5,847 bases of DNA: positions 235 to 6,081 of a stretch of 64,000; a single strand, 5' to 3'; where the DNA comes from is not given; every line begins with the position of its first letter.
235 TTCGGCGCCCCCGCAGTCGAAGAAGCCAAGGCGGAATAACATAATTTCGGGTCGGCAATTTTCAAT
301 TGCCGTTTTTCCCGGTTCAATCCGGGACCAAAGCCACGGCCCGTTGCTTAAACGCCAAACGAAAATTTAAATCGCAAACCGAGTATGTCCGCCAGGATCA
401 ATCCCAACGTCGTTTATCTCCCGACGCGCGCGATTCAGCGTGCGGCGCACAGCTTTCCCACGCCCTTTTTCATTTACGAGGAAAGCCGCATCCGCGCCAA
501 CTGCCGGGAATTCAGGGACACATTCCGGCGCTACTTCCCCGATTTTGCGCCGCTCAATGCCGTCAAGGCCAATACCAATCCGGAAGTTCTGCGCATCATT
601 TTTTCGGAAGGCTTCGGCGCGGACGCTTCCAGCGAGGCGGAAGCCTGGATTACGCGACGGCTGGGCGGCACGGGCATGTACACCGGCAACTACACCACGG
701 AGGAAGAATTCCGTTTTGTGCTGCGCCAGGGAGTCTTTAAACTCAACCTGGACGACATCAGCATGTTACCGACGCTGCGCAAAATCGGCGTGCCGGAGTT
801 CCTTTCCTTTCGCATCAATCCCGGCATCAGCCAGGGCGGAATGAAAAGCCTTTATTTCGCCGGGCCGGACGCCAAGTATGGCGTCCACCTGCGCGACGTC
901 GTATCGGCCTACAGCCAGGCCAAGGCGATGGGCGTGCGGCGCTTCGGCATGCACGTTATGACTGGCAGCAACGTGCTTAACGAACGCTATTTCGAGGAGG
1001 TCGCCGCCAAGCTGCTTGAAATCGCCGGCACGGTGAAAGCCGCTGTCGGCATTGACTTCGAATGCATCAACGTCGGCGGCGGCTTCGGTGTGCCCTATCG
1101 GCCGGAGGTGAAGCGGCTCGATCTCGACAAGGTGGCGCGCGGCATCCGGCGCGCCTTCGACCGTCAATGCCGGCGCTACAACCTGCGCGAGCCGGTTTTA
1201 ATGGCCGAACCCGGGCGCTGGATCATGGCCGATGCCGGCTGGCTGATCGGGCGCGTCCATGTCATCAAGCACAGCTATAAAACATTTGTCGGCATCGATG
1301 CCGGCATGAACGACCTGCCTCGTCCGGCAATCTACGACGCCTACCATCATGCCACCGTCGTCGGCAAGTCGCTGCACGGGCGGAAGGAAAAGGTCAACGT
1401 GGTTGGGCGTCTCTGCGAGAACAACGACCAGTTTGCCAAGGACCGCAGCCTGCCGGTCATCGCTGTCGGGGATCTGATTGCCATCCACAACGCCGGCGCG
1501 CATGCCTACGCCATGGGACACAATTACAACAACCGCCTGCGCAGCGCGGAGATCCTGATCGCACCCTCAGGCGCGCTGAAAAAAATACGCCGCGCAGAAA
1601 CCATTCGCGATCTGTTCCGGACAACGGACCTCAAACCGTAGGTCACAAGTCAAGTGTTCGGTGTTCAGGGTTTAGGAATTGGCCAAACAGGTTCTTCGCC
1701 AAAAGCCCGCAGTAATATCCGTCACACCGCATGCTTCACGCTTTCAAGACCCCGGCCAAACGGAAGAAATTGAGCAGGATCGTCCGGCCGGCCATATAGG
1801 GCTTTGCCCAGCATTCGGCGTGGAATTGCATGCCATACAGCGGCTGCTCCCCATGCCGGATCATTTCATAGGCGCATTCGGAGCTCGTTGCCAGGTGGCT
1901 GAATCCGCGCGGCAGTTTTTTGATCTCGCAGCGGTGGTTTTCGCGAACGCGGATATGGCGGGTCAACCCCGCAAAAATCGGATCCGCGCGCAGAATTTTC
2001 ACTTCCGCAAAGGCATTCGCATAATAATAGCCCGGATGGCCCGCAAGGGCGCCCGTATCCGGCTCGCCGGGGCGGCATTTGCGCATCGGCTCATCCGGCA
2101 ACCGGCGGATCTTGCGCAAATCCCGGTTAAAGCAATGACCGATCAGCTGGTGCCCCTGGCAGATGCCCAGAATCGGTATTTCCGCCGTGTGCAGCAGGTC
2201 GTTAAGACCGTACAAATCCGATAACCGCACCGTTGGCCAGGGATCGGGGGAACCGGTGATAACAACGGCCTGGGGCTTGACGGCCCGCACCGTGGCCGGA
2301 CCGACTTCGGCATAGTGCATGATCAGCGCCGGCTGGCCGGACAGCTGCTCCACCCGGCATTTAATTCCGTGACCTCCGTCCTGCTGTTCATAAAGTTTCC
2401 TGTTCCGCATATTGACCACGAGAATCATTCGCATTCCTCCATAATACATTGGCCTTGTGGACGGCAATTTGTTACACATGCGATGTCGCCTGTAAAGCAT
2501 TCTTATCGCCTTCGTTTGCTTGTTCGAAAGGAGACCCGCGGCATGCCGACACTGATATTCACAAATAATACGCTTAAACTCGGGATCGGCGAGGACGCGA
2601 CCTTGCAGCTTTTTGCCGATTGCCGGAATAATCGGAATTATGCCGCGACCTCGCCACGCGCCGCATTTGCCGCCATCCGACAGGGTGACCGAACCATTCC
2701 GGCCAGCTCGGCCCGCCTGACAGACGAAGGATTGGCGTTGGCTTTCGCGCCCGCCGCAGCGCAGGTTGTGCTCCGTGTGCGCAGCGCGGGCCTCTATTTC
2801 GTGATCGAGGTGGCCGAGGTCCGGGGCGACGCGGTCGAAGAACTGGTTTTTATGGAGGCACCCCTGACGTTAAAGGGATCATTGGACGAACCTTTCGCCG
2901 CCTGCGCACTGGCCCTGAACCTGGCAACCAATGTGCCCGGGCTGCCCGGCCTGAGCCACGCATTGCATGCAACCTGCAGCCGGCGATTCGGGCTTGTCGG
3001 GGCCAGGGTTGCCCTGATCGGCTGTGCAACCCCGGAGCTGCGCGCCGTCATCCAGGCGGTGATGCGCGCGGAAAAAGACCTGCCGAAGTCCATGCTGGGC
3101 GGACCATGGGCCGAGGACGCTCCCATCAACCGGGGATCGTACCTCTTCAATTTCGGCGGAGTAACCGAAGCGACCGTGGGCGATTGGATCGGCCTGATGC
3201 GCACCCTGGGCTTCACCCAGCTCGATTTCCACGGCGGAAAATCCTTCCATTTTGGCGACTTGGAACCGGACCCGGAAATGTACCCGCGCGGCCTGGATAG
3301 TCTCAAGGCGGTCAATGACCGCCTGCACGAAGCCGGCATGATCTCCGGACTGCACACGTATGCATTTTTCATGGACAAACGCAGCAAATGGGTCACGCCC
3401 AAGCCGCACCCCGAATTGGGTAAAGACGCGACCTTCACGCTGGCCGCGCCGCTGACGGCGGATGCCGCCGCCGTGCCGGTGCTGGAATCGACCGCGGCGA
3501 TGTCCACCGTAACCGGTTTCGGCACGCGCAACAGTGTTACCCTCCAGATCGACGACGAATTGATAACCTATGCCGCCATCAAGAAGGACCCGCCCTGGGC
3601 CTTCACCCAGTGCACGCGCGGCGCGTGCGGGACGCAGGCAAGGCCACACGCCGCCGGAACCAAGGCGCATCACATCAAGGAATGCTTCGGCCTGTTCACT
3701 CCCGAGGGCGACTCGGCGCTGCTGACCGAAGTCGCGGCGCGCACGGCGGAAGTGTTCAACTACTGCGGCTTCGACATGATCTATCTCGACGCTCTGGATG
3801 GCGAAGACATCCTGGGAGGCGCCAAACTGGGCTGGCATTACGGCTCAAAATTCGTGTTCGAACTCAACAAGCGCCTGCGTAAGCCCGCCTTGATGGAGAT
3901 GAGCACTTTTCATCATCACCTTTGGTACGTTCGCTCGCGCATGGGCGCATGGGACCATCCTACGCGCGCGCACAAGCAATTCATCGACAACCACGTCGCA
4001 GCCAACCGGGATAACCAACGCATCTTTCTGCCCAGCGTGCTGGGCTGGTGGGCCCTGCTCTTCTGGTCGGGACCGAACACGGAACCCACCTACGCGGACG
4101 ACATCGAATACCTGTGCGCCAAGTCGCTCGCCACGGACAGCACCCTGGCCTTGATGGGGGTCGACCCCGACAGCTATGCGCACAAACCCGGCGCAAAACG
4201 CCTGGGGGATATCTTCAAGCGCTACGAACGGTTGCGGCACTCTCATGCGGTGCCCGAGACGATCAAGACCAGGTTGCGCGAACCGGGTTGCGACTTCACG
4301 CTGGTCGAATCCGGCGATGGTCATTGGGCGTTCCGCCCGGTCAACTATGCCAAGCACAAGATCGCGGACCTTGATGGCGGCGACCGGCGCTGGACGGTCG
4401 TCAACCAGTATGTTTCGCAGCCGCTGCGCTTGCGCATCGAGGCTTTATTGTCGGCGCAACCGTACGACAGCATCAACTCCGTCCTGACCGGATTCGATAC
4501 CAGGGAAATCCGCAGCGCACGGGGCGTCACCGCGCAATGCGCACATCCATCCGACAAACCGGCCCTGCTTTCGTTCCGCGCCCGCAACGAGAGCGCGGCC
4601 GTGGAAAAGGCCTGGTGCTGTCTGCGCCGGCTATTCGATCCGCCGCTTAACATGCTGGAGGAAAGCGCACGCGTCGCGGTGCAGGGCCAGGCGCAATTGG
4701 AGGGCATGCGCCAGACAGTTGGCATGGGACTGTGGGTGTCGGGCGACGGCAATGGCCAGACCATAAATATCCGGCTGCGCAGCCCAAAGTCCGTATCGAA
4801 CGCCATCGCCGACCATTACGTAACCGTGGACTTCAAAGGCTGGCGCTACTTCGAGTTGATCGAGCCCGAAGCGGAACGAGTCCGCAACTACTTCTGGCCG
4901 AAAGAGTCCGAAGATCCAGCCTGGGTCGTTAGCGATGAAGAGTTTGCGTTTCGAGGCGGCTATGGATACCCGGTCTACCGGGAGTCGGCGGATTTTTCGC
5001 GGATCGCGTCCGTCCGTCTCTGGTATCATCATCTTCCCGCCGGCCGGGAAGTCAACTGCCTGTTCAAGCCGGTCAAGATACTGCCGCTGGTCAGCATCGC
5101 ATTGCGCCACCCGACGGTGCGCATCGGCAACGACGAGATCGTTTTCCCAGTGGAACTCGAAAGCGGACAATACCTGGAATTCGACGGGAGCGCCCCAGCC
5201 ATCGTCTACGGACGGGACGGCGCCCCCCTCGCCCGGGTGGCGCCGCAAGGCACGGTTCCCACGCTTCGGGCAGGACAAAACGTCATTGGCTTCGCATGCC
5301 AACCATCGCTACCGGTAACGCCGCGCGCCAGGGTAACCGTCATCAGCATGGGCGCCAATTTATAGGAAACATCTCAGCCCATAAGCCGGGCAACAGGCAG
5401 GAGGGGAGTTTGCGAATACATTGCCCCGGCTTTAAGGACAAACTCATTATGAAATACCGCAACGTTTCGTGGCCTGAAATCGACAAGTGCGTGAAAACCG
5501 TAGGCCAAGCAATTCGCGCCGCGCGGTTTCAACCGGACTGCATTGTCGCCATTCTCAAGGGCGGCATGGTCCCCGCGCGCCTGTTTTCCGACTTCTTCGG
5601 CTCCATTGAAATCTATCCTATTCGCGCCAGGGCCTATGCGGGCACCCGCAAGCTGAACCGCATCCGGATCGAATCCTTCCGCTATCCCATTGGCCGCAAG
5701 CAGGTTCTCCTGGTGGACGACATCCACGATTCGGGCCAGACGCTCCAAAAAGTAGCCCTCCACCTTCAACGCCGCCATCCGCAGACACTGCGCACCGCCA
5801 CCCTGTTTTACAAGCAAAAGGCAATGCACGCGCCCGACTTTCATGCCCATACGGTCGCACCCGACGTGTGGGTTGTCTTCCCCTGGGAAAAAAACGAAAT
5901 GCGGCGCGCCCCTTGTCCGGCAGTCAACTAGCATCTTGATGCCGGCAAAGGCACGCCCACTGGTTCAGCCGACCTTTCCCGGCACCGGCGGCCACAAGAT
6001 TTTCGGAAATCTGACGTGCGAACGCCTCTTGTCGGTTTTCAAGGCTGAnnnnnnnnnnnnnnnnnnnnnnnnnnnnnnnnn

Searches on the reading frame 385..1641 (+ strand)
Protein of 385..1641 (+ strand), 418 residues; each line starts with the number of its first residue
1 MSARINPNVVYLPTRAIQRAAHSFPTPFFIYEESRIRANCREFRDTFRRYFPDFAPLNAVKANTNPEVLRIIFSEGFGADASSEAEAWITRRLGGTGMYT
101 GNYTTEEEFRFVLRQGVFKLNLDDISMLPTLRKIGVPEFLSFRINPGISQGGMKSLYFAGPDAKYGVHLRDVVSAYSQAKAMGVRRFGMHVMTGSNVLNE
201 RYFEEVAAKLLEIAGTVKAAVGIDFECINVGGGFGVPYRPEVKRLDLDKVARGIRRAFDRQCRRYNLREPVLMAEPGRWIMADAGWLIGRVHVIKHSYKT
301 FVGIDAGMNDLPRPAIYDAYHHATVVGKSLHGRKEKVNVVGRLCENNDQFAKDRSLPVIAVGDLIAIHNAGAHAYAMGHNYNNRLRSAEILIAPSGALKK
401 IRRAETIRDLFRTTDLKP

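Call 21: search_protein_families(library=pfam, proteins=[window:385-1641:+], max_evalue=0.001)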
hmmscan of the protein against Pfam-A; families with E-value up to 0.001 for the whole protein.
window:385-1641:+ (418 aa): 2 families
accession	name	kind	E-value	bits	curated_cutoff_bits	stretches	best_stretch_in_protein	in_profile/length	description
PF02784.22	Orn_Arg_deC_N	-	8.4e-34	117.5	23.4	1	35-282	3-247/247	Pyridoxal-dependent decarboxylase, pyridoxal binding domain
PF00278.28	Orn_DAP_Arg_deC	-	2.6e-23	82.5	23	1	218-371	5-95/95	Pyridoxal-dependent decarboxylase, C-terminal sheet domain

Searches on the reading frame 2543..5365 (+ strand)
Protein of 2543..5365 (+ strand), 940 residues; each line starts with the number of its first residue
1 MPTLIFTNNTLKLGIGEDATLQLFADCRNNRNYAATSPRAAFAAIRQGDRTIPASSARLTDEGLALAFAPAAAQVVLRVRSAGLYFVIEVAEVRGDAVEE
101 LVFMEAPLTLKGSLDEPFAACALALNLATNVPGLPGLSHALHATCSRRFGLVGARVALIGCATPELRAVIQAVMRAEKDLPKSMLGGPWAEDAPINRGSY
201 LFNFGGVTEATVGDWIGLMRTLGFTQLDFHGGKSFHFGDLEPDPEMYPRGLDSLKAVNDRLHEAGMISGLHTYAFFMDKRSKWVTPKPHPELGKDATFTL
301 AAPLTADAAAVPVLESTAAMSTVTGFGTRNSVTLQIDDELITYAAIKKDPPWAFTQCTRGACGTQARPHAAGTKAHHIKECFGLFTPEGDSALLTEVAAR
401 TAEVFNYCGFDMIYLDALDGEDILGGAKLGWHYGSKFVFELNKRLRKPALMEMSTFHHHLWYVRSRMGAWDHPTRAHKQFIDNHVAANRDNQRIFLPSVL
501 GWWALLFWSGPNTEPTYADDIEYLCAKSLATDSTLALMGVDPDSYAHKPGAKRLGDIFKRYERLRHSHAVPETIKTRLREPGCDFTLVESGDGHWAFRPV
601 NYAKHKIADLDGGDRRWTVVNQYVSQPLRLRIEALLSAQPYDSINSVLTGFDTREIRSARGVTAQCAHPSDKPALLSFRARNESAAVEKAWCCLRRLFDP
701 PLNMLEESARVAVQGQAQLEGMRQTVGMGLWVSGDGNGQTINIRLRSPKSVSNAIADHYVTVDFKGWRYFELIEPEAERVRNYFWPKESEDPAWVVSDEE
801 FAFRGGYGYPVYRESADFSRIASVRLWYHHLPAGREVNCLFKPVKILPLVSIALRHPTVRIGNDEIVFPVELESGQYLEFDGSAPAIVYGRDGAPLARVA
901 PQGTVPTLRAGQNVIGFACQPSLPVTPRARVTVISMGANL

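Call 8: search_protein_families(library=pfam, proteins=[window:2543-5365:+], max_evalue=0.01)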
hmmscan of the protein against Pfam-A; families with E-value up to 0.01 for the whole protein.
window:2543-5365:+ (940 aa): 0 families

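Call 28: find_homologous_proteins(query=window:2543-5365:+)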
Query window:2543-5365:+ (940 aa): 1505 proteins with E <= 0.001 among 8000 candidates; the best 120 are listed.
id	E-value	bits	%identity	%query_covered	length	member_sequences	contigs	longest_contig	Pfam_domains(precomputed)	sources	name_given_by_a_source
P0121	0.0e+0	2201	100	100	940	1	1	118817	-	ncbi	-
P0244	0.0e+0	1744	80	100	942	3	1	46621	-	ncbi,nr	ncbi:MAG: hypothetical protein KJ919_01755 [Verrucomicrobia bacterium]|nr:hypothetical protein [Verr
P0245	0.0e+0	1103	53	100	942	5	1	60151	-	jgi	jgi:hypothetical protein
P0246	0.0e+0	1082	53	100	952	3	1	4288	-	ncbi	-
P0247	0.0e+0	1075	52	100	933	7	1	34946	-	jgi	jgi:hypothetical protein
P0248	0.0e+0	1072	53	100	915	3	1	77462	-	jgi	jgi:hypothetical protein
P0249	0.0e+0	1069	51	99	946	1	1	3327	-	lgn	-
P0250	0.0e+0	1065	51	99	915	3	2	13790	-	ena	-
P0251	0.0e+0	1061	51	99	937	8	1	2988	-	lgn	-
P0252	0.0e+0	1060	52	100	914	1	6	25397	-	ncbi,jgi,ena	-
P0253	0.0e+0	1059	51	100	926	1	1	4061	-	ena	-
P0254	0.0e+0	1056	52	100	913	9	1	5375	-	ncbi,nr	ncbi:MAG: hypothetical protein HY674_03370 [Chloroflexi bacterium]|nr:hypothetical protein [Chlorofl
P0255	0.0e+0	1053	52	100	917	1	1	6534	-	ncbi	-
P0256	0.0e+0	1050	52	99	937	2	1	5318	-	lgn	-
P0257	0.0e+0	1047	51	99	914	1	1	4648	-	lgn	-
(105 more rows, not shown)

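Call 29: find_encoding_contigs(protein=P0244, flank=10000, max_places=2)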
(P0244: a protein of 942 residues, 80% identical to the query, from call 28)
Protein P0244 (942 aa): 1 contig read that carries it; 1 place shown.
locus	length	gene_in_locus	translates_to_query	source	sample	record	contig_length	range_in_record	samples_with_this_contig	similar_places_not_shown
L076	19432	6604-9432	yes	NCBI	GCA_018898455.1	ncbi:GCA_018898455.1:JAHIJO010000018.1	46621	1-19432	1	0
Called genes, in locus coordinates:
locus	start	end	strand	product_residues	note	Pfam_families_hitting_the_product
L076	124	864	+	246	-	PF07568:HisKA_2, PF02518:HATPase_c (weak)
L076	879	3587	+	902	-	PF00072:Response_reg, PF08447:PAS_3, PF01590:GAF, PF13185:GAF_2, PF13492:GAF_3 (weak), PF08447:PAS_3, PF07568:HisKA_2, PF02518:HATPase_c, +5 more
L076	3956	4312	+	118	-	PF07883:Cupin_2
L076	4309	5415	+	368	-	PF00465:Fe-ADH, PF13685:Fe-ADH_2 (weak), PF25137:ADH_Fe_C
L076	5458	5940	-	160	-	-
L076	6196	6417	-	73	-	PF00165:HTH_AraC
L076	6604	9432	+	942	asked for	-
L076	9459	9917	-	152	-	PF02021:UPF0102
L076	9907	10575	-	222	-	PF01351:RNase_HII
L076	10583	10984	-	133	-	PF01245:Ribosomal_L19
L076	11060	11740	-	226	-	PF01746:tRNA_m1G_MT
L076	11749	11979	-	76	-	PF13083:KH_KhpA-B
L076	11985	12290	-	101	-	PF00886:Ribosomal_S16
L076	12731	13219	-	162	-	-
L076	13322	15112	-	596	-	PF17297:PEPCK_N, PF00821:PEPCK_GTP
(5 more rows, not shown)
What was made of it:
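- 2543..5365 (+): Gene B: 940-aa distant paralog, resident with host-like to high GC. The best homolog is 80% identical, in a Verrucomicrobia-labelled MAG with NadA and UvrB nearby as in the window (calls 28, 29).
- Calls 28 and 29.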

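Call 38: search_protein_families(library=ncbifam, proteins=[window:2543-5365:+], max_evalue=0.01)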
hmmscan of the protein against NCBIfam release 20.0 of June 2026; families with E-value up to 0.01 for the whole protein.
window:2543-5365:+ (940 aa): 0 families

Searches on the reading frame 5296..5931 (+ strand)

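Call 21: search_protein_families(library=pfam, proteins=[window:5296-5931:+], max_evalue=0.001)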
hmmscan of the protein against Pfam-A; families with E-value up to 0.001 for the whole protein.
window:5296-5931:+ (211 aa): 2 families
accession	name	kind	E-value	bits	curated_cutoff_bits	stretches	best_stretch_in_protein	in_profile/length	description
PF00156.33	Pribosyltran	-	5.9e-16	58.6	26.3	1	65-197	15-151/158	Phosphoribosyl transferase domain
PF14681.12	UPRTase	-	0.00026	21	27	1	66-178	50-166/206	Uracil phosphoribosyltransferase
